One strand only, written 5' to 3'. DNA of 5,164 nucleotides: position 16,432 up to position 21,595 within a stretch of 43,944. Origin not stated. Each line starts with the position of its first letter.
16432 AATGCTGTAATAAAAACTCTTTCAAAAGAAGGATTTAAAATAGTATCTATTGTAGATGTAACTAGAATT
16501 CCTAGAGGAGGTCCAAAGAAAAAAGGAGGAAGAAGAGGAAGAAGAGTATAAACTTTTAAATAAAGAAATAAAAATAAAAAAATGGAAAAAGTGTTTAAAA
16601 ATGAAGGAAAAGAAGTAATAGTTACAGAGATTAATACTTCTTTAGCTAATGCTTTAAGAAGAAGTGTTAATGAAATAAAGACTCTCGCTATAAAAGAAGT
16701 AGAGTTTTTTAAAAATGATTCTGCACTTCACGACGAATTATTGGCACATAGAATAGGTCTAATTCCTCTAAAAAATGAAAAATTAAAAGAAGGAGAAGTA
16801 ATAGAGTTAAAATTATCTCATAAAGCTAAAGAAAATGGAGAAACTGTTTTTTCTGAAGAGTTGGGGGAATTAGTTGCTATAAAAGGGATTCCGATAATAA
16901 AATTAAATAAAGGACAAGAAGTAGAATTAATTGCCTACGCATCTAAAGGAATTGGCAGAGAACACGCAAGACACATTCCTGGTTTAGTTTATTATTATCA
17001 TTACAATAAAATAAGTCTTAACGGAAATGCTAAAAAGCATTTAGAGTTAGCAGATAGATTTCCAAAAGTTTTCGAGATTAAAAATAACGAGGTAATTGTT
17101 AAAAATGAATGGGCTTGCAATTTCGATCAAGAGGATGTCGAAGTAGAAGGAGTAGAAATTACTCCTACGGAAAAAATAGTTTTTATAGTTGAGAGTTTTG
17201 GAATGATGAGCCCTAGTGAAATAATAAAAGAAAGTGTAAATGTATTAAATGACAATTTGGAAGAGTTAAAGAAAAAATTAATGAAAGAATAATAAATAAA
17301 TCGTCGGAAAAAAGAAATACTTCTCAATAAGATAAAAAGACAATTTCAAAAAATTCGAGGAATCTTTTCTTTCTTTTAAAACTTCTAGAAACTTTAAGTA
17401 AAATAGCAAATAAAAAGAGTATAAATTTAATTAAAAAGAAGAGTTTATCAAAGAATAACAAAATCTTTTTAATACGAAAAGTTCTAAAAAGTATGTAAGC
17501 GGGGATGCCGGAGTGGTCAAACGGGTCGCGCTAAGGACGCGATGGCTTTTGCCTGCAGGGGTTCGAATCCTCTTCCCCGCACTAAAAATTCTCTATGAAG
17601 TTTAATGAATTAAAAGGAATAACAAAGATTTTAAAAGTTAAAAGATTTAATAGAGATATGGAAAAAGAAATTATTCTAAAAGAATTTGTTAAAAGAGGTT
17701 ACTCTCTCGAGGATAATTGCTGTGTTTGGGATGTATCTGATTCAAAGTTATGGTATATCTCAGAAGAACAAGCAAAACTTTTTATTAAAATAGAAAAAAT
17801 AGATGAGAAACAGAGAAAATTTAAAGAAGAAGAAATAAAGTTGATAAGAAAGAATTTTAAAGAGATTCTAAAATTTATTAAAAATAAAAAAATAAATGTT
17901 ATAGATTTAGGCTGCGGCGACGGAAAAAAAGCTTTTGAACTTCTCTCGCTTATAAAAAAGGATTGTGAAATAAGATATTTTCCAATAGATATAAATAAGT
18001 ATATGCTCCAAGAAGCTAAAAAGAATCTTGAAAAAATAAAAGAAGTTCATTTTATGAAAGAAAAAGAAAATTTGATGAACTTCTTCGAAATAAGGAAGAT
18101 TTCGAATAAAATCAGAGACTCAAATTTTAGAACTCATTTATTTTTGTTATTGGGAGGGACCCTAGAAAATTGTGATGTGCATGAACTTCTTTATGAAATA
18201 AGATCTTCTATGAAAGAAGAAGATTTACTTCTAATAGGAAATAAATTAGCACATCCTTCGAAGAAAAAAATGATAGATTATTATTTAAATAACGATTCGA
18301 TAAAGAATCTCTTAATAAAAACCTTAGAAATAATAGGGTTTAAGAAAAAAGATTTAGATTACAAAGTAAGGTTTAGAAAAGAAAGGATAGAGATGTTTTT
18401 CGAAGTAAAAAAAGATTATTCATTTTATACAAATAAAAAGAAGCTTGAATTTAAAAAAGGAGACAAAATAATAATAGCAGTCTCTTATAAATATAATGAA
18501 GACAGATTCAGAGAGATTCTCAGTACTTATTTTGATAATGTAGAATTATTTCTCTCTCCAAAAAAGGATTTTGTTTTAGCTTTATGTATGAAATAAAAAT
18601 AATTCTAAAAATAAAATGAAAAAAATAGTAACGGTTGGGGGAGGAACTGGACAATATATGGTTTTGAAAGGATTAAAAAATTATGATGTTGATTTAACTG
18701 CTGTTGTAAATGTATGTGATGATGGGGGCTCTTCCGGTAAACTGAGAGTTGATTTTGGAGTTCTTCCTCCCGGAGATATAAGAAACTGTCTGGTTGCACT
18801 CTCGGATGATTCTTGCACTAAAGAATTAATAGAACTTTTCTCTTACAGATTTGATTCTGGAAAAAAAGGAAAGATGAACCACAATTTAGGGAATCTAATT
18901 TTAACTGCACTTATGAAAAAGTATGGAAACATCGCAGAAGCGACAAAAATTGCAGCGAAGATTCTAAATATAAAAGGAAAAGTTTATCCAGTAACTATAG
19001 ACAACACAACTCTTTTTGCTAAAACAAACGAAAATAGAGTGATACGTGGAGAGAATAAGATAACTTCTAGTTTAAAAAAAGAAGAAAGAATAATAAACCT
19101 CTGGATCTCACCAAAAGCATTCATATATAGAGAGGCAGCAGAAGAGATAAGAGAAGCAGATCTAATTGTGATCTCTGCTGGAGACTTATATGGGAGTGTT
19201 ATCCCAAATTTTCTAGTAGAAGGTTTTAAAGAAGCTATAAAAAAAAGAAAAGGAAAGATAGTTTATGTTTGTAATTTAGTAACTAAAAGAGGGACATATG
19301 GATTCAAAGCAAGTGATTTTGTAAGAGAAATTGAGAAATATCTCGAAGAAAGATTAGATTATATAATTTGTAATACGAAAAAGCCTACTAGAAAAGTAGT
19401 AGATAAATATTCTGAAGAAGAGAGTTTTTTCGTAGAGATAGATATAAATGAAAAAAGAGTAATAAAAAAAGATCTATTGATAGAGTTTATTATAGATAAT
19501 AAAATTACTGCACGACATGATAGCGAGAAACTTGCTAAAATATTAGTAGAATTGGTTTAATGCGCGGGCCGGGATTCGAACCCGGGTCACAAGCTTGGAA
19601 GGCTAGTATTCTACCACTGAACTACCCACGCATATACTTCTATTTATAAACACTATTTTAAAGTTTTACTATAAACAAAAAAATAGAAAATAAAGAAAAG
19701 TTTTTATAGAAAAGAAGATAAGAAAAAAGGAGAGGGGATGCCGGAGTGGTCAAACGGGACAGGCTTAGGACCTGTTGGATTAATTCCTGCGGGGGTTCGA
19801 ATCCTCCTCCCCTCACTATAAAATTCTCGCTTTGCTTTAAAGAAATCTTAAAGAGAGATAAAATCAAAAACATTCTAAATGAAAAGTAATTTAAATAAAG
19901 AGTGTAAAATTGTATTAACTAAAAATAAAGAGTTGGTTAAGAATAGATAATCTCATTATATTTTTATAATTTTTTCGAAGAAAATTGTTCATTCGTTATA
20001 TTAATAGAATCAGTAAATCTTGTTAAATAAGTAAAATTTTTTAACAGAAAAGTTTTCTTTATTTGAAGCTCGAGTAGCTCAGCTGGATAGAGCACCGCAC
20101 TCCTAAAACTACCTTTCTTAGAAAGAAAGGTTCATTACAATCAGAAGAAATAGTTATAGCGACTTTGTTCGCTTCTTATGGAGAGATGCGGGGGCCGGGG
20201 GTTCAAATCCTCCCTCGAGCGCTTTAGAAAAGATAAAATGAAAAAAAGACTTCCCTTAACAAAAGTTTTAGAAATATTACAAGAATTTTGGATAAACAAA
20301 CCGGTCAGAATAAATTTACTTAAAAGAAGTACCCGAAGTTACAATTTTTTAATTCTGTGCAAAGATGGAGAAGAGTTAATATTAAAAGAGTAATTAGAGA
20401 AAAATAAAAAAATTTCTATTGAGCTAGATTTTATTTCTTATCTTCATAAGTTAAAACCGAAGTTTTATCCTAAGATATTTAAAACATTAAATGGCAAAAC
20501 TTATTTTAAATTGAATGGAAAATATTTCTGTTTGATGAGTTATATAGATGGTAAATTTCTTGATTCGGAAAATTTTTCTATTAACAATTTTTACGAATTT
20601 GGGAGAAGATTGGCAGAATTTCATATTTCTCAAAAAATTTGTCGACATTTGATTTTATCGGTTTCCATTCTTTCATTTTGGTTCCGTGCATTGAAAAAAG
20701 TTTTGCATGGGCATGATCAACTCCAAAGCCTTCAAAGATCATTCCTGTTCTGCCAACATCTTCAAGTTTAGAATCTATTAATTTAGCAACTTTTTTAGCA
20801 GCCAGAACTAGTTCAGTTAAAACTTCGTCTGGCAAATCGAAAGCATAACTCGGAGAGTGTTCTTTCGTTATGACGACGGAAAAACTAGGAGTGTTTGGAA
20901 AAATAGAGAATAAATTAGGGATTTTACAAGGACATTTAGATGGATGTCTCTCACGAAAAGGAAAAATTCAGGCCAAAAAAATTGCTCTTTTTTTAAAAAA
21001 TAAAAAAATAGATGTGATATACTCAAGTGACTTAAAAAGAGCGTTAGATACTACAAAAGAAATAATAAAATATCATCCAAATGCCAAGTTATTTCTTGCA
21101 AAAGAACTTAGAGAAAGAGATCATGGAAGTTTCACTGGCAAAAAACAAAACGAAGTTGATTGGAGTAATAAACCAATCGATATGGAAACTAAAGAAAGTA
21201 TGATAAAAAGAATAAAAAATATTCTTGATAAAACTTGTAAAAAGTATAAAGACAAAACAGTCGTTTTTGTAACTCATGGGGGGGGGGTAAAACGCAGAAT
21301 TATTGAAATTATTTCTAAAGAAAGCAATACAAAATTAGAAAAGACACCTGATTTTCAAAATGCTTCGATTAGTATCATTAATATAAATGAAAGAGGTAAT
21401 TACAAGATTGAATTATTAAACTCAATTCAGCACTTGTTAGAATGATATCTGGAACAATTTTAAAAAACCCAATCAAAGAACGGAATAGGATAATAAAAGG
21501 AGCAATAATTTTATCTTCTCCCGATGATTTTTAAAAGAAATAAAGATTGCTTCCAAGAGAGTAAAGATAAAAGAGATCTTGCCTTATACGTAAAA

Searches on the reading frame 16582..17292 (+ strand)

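Call 28: search_protein_families(library=pfam, proteins=[window:16582-17292:+], max_evalue=0.001)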
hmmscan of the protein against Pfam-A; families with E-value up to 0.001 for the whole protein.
window:16582-17292:+ (236 aa): 2 families
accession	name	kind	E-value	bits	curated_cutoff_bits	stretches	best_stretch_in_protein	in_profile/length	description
PF01193.29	RNA_pol_L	-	1.3e-10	41.3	24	1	13-226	3-74/74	RNA polymerase Rpb3/Rpb11 dimerisation domain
PF01000.31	RNA_pol_A_bac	-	5.5e-08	33.5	33.9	1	59-130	11-101/119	RNA polymerase Rpb3/RpoA insert domain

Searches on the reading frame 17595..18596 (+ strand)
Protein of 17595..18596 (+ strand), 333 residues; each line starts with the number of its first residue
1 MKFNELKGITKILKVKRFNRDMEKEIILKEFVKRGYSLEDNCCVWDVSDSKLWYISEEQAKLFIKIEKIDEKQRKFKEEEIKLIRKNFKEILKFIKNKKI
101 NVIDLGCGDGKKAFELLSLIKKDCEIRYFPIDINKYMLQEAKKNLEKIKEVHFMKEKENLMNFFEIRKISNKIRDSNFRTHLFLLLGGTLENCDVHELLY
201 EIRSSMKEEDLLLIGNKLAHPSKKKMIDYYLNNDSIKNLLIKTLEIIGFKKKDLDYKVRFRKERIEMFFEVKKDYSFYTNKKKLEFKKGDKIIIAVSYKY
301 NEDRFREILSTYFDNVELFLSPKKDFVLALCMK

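Call 28: search_protein_families(library=pfam, proteins=[window:17595-18596:+], max_evalue=0.001)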
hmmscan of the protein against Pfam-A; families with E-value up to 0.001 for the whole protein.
window:17595-18596:+ (333 aa): 7 families
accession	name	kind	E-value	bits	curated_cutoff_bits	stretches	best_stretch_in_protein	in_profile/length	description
PF10017.15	Methyltransf_33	-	2.9e-29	102.6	23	1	77-332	42-303/304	Histidine-specific methyltransferase, SAM-dependent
PF13847.12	Methyltransf_31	-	5.2e-09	36.4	27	1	97-156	2-61/145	Methyltransferase domain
PF13679.12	Methyltransf_32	-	1.5e-05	25.5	27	1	78-158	3-86/143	Methyltransferase domain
PF13649.12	Methyltransf_25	-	1.6e-05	25.9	27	1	102-156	1-53/97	Methyltransferase domain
PF01209.24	Ubie_methyltran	-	2.3e-05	24.3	20.1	1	97-155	46-104/233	ubiE/COQ5 methyltransferase family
PF01739.24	CheR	-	0.00088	19.2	27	0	79-154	10-93/195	CheR methyltransferase, SAM binding domain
PF13489.12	Methyltransf_23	-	0.0009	19.4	27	0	83-151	8-70/164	Methyltransferase domain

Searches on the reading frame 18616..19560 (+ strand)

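Call 28: search_protein_families(library=pfam, proteins=[window:18616-19560:+], max_evalue=0.001)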
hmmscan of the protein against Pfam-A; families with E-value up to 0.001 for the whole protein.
window:18616-19560:+ (314 aa): 1 family
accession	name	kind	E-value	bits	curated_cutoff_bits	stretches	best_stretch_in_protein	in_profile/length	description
PF01933.23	CofD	-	1.3e-82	277.8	30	1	4-281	1-278/290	2-phospho-L-lactate transferase CofD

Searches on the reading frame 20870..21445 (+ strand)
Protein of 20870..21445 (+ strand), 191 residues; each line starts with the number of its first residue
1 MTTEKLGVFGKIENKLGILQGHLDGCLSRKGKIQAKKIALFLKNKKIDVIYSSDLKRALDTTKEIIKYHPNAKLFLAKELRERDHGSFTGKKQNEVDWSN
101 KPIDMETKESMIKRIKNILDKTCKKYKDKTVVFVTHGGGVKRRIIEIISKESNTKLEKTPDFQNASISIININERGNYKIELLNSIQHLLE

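Call 28: search_protein_families(library=pfam, proteins=[window:20870-21445:+], max_evalue=0.001)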
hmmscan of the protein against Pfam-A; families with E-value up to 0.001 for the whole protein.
window:20870-21445:+ (191 aa): 1 family
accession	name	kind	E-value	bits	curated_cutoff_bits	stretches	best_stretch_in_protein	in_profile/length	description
PF00300.27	His_Phos_1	-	6.1e-29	101.5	21.7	1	14-183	12-191/194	Histidine phosphatase superfamily (branch 1)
